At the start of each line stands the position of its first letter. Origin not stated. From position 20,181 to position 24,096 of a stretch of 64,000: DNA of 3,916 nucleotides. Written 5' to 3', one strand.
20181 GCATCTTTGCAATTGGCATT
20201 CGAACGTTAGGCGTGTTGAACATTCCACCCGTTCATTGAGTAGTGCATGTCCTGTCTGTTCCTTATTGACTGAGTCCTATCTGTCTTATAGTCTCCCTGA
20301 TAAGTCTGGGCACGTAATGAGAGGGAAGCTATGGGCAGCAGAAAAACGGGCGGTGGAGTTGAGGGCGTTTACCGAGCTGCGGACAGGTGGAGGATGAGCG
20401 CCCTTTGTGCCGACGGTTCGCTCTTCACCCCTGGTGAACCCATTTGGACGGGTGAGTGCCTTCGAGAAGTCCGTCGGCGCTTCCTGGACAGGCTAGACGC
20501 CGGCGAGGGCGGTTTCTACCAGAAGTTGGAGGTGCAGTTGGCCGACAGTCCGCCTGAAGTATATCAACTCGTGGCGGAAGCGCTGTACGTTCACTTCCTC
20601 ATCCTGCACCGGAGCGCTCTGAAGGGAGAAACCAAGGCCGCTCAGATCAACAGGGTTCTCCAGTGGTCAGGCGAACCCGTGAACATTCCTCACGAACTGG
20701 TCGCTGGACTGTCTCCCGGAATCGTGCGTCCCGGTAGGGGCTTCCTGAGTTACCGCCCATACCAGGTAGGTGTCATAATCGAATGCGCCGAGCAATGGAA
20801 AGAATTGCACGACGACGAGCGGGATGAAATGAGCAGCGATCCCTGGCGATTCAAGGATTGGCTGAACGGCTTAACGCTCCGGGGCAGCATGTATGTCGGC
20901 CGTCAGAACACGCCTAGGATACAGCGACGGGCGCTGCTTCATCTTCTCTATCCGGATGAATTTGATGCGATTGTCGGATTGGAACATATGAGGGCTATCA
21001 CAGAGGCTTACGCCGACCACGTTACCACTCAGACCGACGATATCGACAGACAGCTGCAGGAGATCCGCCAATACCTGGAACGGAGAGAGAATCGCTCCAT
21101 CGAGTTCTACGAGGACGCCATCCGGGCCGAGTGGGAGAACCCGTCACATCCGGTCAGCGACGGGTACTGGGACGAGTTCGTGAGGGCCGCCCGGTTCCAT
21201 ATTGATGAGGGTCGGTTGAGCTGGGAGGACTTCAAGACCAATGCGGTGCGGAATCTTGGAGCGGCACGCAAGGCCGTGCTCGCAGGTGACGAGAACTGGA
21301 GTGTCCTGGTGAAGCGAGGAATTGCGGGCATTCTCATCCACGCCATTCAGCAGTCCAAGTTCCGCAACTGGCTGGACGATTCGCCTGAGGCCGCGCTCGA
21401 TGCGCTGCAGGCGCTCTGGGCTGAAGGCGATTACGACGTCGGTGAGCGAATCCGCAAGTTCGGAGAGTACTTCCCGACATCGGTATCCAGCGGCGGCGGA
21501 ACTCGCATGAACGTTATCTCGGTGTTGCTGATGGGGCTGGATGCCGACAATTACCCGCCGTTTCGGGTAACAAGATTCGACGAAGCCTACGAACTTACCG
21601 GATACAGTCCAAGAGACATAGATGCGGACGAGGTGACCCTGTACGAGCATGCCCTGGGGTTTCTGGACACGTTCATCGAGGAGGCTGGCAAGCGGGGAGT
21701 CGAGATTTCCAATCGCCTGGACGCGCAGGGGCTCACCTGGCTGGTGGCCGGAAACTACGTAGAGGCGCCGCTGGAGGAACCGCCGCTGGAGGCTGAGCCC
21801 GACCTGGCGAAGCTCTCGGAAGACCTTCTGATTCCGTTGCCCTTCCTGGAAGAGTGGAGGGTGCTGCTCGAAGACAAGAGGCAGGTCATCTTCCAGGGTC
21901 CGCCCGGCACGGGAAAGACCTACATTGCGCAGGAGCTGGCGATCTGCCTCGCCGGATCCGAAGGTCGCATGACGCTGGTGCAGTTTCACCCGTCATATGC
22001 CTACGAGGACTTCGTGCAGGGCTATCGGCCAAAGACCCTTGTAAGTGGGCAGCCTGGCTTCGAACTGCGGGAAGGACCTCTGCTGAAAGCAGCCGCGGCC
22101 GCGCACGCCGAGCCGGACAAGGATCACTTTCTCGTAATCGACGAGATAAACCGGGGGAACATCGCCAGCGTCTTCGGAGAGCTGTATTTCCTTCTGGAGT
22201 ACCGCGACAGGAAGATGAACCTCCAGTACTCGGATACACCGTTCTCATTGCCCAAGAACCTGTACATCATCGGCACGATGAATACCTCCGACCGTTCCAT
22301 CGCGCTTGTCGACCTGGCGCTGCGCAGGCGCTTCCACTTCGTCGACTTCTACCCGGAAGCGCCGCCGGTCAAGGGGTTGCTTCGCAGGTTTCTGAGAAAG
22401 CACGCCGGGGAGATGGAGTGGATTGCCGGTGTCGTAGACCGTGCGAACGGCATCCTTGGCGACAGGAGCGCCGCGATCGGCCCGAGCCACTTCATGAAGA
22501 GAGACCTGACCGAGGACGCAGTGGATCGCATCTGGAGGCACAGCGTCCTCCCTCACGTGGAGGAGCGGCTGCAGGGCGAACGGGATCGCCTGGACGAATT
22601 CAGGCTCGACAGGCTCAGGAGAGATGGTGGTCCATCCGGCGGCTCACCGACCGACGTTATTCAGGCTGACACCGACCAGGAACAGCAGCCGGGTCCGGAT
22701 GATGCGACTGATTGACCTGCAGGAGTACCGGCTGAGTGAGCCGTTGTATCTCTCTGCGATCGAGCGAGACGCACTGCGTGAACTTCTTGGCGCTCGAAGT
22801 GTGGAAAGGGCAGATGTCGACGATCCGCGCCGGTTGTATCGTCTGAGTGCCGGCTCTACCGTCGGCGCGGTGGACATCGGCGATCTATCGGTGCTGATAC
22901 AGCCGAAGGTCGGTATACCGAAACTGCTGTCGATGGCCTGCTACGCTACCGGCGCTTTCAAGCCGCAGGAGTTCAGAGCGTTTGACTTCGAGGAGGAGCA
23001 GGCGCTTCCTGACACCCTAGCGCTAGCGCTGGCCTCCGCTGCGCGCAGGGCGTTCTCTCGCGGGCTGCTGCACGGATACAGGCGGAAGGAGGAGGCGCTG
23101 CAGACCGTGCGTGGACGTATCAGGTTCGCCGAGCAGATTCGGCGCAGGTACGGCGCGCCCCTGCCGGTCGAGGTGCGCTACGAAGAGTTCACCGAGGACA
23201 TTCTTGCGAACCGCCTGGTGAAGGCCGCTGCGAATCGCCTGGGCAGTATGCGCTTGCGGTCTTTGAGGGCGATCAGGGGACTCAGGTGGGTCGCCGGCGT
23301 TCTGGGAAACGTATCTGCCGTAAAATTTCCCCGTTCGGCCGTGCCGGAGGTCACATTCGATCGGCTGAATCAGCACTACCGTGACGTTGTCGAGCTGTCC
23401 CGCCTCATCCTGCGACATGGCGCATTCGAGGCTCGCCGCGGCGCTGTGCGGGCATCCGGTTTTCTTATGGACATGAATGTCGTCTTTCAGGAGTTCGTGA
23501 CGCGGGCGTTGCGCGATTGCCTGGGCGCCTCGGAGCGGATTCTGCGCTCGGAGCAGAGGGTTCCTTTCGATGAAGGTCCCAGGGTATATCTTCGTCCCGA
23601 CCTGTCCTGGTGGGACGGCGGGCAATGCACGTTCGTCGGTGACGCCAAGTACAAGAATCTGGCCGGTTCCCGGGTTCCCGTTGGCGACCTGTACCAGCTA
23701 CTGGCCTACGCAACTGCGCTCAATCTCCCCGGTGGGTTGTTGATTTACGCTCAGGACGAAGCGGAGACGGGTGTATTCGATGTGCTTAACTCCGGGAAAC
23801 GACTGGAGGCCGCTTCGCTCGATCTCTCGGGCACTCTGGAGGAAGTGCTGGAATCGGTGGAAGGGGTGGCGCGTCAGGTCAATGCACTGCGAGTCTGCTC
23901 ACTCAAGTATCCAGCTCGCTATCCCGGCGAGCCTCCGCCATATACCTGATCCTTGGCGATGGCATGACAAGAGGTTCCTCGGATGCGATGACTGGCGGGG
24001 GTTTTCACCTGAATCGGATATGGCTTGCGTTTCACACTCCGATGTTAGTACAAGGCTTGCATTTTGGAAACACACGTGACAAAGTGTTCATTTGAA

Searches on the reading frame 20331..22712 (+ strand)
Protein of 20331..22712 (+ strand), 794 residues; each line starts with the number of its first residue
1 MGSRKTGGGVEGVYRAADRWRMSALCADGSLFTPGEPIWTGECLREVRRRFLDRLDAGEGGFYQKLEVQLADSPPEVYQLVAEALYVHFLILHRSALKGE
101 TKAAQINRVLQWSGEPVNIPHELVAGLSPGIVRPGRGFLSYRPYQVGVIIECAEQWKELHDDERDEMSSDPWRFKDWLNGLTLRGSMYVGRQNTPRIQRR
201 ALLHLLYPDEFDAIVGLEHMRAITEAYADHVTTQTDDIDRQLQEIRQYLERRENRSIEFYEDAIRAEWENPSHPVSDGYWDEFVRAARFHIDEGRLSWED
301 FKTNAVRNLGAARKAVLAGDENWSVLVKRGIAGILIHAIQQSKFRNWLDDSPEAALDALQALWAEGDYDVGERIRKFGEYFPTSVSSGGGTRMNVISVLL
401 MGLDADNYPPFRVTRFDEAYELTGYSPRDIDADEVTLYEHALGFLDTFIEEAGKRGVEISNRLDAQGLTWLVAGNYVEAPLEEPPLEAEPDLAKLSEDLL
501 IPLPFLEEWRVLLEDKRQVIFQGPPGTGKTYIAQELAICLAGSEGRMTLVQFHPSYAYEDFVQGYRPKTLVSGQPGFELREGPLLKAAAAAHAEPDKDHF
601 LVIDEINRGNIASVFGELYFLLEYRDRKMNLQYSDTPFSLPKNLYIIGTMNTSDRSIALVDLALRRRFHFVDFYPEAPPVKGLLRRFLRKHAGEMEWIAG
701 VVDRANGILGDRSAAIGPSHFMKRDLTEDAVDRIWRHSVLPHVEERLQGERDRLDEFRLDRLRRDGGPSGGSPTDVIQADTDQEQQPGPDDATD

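Call 63: search_protein_families(library=pfam, max_evalue=0.001, proteins=[window:20331-22712:+])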
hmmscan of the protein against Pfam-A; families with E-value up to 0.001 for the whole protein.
window:20331-22712:+ (794 aa): 3 families
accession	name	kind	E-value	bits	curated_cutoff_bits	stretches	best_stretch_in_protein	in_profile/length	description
PF07728.20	AAA_5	-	1.5e-21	77.3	22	1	519-668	2-139/139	AAA domain (dynein-related subfamily)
PF20720.3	nSTAND3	-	7.5e-05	22.9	27.2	1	506-542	7-43/155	Novel STAND NTPase 3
PF00004.35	AAA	-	0.0001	23.2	21.2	1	519-669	1-124/131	ATPase family associated with various cellular activities (AAA)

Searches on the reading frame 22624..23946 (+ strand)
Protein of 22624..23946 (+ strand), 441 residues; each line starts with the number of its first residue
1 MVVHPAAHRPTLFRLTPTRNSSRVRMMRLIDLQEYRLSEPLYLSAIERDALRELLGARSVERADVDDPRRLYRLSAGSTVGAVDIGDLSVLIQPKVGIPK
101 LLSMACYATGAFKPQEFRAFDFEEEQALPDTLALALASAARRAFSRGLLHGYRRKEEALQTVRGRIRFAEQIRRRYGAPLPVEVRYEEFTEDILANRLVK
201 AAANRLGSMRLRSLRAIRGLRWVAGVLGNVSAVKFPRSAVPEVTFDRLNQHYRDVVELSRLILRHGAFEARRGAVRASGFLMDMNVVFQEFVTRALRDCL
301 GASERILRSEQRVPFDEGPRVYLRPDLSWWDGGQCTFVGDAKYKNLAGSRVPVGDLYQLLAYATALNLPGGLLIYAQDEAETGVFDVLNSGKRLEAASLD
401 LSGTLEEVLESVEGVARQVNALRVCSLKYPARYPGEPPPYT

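Call 63: search_protein_families(library=pfam, max_evalue=0.001, proteins=[window:22624-23946:+])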
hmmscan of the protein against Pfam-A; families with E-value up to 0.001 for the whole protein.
window:22624-23946:+ (441 aa): 1 family
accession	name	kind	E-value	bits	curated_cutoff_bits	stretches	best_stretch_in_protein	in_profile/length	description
PF10117.15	McrBC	-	2.8e-51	174.8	23.9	1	75-376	2-318/318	McrBC 5-methylcytosine restriction system component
